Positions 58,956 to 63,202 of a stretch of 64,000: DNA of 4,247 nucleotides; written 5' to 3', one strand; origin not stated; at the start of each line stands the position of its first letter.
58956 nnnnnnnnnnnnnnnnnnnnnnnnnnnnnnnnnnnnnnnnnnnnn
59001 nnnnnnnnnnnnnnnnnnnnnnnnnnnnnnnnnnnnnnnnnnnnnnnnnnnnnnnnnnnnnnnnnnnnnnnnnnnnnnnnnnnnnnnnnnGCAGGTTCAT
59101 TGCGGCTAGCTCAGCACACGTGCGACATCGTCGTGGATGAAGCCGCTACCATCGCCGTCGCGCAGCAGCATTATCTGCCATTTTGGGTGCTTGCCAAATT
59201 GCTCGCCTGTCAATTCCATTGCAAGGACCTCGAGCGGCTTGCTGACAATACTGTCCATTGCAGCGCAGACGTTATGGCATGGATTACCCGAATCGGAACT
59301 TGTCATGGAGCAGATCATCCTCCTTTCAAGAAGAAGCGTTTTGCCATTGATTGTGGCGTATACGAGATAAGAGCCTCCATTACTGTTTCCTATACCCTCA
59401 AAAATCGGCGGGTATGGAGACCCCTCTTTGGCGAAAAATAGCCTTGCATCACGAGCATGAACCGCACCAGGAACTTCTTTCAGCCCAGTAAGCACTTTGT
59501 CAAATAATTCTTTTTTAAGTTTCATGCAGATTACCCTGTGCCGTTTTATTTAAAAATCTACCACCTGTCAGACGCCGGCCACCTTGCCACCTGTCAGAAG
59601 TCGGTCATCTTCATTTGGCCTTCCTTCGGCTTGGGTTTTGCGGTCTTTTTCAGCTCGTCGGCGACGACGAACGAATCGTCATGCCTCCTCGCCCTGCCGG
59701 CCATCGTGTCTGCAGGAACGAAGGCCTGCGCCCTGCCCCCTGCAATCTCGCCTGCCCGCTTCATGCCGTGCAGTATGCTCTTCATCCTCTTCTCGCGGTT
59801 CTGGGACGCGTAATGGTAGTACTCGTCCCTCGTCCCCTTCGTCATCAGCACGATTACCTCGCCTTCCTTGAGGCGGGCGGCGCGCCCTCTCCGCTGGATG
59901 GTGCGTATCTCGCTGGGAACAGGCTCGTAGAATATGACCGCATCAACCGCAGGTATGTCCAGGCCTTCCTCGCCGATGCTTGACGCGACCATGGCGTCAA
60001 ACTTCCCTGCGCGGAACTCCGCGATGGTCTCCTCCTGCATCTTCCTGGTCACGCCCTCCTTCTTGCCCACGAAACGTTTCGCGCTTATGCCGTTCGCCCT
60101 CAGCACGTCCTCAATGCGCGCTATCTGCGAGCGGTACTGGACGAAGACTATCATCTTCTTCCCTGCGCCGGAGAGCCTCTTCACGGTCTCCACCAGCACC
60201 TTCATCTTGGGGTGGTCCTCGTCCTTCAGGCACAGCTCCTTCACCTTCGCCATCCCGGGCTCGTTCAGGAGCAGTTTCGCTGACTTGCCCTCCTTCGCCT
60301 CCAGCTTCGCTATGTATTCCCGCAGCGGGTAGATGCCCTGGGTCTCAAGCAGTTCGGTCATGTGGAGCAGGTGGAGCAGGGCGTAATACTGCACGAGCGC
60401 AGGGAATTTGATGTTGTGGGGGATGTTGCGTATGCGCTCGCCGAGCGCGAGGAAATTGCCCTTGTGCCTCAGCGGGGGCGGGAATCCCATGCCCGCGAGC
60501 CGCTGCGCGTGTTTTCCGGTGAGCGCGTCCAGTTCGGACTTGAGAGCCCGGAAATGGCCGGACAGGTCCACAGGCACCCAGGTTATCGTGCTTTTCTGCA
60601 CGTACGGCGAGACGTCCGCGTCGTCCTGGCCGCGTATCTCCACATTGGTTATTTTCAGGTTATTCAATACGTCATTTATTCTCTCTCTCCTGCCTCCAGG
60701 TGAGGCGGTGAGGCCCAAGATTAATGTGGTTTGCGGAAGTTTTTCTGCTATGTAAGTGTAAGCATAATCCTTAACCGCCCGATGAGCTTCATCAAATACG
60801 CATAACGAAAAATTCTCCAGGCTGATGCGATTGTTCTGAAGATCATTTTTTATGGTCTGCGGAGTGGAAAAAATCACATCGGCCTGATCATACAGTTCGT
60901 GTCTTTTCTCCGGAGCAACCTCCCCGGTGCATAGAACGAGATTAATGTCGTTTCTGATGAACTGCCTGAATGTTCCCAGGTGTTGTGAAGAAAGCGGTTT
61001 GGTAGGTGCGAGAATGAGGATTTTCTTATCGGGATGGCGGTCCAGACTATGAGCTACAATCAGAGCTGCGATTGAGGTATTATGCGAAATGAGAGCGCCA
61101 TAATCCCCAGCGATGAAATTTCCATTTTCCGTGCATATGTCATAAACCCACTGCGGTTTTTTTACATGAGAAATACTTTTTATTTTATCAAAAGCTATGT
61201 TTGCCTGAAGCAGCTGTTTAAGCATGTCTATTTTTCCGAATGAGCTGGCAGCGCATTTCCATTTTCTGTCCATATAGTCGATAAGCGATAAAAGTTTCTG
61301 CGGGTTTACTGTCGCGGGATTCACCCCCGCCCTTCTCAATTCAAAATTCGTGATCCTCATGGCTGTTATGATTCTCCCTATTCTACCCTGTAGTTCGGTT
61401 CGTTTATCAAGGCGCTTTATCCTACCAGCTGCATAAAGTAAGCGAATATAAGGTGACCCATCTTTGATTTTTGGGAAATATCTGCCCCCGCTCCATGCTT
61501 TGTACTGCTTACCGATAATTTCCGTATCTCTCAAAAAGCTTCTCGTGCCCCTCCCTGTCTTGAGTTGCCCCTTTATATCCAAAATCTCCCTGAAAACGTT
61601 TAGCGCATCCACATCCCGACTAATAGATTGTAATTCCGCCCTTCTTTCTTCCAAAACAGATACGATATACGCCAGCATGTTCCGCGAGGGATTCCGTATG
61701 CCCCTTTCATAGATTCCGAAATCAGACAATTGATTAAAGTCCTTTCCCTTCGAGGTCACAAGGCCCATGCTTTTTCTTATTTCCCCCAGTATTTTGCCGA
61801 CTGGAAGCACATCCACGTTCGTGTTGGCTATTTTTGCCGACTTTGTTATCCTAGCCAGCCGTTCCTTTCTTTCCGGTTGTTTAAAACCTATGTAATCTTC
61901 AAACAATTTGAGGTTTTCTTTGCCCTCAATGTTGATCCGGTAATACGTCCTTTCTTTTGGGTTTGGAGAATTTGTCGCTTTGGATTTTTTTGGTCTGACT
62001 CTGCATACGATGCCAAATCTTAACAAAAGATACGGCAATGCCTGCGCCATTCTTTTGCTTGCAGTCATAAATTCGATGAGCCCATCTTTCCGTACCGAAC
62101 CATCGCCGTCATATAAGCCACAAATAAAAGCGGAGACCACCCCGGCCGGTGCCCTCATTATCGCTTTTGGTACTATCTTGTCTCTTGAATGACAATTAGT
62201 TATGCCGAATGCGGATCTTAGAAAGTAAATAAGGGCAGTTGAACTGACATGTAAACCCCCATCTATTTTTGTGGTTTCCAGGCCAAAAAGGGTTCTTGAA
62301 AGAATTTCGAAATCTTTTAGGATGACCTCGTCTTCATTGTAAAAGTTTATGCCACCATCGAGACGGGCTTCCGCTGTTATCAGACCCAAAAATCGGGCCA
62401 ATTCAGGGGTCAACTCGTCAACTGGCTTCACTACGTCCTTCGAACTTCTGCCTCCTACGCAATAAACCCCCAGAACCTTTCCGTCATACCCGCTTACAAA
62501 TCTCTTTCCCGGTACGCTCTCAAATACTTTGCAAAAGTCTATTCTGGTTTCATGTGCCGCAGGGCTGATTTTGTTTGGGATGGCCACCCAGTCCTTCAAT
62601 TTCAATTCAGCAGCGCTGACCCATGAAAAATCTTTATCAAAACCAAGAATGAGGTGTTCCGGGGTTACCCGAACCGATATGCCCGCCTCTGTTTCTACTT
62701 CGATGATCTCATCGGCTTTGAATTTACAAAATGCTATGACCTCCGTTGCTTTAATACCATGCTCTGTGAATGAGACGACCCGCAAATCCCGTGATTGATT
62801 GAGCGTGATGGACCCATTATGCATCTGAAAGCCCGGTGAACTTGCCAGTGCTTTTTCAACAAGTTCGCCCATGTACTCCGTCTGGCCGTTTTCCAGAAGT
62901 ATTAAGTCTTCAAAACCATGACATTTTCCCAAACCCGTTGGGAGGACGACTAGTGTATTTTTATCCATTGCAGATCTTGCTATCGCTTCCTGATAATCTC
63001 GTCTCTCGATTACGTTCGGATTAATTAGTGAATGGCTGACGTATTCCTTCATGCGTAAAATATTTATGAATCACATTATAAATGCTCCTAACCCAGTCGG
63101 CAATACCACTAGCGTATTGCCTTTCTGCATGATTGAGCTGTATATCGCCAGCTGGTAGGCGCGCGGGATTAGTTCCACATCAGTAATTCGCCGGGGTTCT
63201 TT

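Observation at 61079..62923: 615-aa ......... intein splitting the Walker A motif (GK|T) of a helicase-only Hef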

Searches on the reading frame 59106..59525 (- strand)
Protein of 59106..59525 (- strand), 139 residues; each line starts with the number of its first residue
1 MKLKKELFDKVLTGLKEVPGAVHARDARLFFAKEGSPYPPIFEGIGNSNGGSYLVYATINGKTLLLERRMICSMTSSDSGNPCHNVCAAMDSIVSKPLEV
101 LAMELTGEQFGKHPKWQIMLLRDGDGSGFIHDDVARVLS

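Call 23: search_protein_families(library=pfam, proteins=[window:59106-59525:-], max_evalue=0.001)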
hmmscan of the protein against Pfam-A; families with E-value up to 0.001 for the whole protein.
window:59106-59525:- (139 aa): 0 families

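Call 40: search_protein_families(library=pfam, proteins=[window:59106-59525:-], max_evalue=10)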
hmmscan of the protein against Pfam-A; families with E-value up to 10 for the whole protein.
window:59106-59525:- (139 aa): 0 families

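Call 61: search_protein_families(library=phrogs, proteins=[window:59106-59525:-], max_evalue=0.1)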
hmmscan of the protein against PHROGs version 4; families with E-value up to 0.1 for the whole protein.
window:59106-59525:- (139 aa): 0 families

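Call 62: search_dna_similar(query=window:59106-59525:-, collection=plasmids, mode=protein, max_evalue=0.001, max_rows=8)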
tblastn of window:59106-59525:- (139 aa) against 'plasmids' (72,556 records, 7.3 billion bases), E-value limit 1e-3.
No match.

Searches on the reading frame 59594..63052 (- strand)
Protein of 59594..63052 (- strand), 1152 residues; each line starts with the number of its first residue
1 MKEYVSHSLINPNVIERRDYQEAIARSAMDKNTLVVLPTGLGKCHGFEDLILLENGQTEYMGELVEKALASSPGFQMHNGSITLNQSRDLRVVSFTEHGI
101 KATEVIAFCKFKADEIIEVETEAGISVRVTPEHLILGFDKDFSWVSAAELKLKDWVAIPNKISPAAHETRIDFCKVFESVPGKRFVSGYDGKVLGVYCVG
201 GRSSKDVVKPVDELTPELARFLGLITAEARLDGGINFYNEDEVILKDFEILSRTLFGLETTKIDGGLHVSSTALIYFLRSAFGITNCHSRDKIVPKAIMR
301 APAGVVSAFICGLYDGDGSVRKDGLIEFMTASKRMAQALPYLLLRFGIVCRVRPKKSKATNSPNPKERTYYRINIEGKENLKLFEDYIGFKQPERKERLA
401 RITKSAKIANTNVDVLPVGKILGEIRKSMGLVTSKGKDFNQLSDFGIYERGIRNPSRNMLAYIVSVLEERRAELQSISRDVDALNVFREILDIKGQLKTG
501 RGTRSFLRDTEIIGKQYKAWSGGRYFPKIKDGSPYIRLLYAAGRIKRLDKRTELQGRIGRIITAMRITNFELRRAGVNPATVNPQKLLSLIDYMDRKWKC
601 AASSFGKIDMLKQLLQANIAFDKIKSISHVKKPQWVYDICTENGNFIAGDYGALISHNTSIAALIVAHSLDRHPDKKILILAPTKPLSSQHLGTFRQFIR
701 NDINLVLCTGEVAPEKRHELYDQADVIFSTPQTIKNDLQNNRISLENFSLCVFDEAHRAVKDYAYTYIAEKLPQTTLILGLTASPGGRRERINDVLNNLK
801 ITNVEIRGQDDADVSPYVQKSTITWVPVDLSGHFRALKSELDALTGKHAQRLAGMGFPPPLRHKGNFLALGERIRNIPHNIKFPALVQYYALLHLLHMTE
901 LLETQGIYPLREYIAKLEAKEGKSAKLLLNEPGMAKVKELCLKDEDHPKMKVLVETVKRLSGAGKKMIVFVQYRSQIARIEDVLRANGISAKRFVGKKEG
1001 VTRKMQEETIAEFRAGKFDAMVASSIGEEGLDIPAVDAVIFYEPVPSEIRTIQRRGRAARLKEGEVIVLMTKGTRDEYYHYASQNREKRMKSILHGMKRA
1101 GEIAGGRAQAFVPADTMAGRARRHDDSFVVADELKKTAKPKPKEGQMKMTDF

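Call 4: search_protein_families(library=pfam, proteins=[window:59594-63052:-], max_evalue=0.1)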
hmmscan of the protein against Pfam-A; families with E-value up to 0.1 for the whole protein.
window:59594-63052:- (1152 aa): 10 families
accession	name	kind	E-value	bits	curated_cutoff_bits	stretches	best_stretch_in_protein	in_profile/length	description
PF00271.37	Helicase_C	-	2.2e-22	79.8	23.5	1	949-1061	2-109/110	Helicase conserved C-terminal domain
PF14890.11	Intein_splicing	-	1.4e-19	70.9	35.8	1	51-658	1-155/155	Intein splicing domain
PF04851.21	ResIII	-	1.5e-19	71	22.5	1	659-785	37-162/164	Type III restriction enzyme, res subunit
PF00270.35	DEAD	-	6.8e-19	68.6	26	1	660-786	29-161/167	DEAD/DEAH box helicase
PF14528.11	LAGLIDADG_3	-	4.6e-15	56.1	22.5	1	305-389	2-82/82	LAGLIDADG-like domain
PF21210.2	RNA_helicase_helical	-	1.6e-06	28.6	27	1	886-937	50-106/108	Putative ATP-dependent RNA helicase, helical bundle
PF18766.7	SWI2_SNF2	-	0.00034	20.8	26.7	1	662-788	34-158/221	SWI2/SNF2 ATPase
PF05204.19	Hom_end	-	0.027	15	21.1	0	295-381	3-90/110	Homing endonuclease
PF13086.12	AAA_11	-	0.077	13.2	27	0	717-760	186-226/257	AAA domain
PF21218.2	Fpg-like_C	-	0.082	13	27.1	0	1104-1113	25-34/34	Formamidopyrimidine-DNA glycosylase-like, C-terminal domain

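Call 5: search_protein_families(library=ncbifam, proteins=[window:59594-63052:-], max_evalue=0.1)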
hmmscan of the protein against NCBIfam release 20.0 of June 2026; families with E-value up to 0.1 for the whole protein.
window:59594-63052:- (1152 aa): 53 families (the best 25 are shown)
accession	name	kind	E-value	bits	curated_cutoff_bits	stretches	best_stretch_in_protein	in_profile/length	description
NF010337.0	PRK13766.1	equivalog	1.4e-157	526.1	610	2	659-1103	44-510/781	Hef nuclease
NF011418.0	PRK14845.1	equivalog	1.3e-33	115.9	756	2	113-475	90-377/1049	translation initiation factor IF-2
NF003157.0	PRK04132.1-2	equivalog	2.7e-26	91.8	1103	2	214-420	168-370/864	replication factor C small subunit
NF003159.0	PRK04132.1-4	equivalog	1.4e-24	86.2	999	2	212-419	178-358/852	replication factor C small subunit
NF011287.0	PRK14698.1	equivalog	3.1e-24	85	1238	2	100-382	299-555/1017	V-type ATP synthase subunit A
NF005852.0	PRK07773.1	equivalog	8.3e-21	74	780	2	282-467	588-777/886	replicative DNA helicase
NF011491.0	PRK14898.1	equivalog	6.6e-20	70.7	783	2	50-494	83-513/860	DNA-directed RNA polymerase subunit A''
NF008744.0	PRK11776.1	equivalog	1.4e-19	70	524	2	941-1072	221-348/460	ATP-dependent RNA helicase DbpA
NF008394.0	PRK11192.1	equivalog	8e-19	67.8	507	2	943-1067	228-348/441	ATP-dependent RNA helicase SrmB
NF045703.1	rSAM_Tes_intein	exception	2e-12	45.8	1700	2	206-406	359-561/1040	tetraether lipid synthase Tes, intein-containing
NF003390.0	PRK04537.1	equivalog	3e-12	46.4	732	2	670-759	78-171/572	ATP-dependent RNA helicase RhlB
NF053631.1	RNA_helic_CshA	equivalog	6.3e-12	45.1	646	2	926-1093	201-363/434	degradosome RNA helicase CshA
NF002340.1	PRK01297.1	equivalog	2.5e-10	39.7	564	1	949-1061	236-343/372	ATP-dependent RNA helicase RhlB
NF003419.0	PRK04837.1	equivalog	9.3e-10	37.8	588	2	936-1062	230-351/424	ATP-dependent RNA helicase RhlB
TIGR00643.1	recG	equivalog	3.7e-09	35.8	659.4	2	675-758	284-368/629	ATP-dependent DNA helicase RecG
TIGR01445.1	intein_Nterm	domain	6.2e-09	36.7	24.5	1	48-136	5-82/83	intein N-terminal splicing region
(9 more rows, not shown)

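Call 8: find_encoding_contigs(protein=window:59594-63052:-, flank=10000, max_places=6)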
Protein window:59594-63052:- (1152 aa): no gene with exactly this product is on record in the collection.
